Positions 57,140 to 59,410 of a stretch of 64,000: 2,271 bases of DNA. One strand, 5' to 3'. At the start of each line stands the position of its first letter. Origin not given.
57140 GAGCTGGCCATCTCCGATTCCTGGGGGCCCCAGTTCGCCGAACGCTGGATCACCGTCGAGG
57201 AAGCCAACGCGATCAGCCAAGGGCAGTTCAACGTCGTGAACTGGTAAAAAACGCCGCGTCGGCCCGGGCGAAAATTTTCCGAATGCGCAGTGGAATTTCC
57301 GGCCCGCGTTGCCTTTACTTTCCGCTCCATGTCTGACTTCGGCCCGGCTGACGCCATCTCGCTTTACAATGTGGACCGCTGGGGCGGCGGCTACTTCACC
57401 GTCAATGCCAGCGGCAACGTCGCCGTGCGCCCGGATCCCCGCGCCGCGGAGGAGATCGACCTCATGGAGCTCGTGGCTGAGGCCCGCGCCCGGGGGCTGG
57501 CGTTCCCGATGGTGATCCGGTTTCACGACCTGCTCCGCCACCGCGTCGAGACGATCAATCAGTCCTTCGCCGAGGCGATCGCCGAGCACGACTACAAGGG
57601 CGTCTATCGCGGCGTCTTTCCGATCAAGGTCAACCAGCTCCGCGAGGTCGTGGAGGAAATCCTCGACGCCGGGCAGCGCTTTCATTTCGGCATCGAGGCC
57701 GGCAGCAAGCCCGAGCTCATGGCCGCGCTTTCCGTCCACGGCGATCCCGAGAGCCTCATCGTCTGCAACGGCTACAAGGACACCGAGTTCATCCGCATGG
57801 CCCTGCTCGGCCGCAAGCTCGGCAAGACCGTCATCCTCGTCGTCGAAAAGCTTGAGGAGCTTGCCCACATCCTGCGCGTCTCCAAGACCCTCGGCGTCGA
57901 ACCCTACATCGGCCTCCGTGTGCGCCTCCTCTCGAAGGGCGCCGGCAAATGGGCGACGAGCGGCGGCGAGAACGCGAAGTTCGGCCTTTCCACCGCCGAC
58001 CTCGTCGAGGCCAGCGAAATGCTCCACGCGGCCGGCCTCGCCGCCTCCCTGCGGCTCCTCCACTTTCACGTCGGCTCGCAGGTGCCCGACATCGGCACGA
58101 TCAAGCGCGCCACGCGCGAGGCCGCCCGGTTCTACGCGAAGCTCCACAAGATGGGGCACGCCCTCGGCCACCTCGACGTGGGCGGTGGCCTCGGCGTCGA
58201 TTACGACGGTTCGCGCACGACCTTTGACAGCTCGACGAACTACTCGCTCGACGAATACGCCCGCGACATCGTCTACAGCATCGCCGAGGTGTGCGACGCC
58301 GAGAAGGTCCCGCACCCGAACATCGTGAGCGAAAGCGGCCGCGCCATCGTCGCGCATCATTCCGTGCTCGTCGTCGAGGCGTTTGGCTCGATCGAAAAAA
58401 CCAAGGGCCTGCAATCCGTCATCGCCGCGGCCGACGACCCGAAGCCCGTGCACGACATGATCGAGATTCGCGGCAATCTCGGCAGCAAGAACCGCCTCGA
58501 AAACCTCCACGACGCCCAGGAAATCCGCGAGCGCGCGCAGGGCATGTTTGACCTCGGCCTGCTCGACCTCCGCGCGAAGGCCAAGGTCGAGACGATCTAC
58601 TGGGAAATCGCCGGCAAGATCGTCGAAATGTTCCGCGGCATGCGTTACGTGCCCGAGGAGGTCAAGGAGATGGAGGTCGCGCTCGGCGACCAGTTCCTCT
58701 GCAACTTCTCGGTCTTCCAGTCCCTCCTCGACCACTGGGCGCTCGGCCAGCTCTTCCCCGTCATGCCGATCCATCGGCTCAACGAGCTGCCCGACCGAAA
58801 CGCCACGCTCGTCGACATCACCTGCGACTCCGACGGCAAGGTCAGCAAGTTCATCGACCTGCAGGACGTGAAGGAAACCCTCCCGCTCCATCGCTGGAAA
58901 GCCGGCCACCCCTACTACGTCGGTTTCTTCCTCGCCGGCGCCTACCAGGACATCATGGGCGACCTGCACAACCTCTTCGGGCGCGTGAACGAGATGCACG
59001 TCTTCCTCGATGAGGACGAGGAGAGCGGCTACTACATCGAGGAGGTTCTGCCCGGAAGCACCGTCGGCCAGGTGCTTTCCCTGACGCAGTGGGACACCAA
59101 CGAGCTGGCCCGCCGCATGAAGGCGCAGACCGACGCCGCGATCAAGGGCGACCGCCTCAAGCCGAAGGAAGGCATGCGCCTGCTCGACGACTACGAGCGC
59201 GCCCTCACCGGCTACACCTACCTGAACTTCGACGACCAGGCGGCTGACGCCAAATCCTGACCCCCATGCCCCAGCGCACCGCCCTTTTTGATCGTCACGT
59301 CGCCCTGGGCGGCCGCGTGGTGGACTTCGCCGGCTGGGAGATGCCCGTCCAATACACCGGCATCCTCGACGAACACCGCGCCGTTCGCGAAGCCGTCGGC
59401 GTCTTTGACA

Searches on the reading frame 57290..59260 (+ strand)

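Call 45: search_protein_families(library=pfam, proteins=[window:57290-59260:+], max_evalue=0.0001)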
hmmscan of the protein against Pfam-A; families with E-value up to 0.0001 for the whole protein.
window:57290-59260:+ (656 aa): 3 families
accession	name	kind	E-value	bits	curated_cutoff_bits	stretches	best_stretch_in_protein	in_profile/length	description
PF02784.22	Orn_Arg_deC_N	-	1e-44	153.2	23.4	1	105-355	17-247/247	Pyridoxal-dependent decarboxylase, pyridoxal binding domain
PF17810.6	Arg_decarb_HB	-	1.7e-18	67.1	23.3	1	381-460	2-82/84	Arginine decarboxylase helical bundle domain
PF17944.6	Arg_decarbox_C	-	3.1e-13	50.5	23.3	1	592-645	1-51/51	Arginine decarboxylase C-terminal helical extension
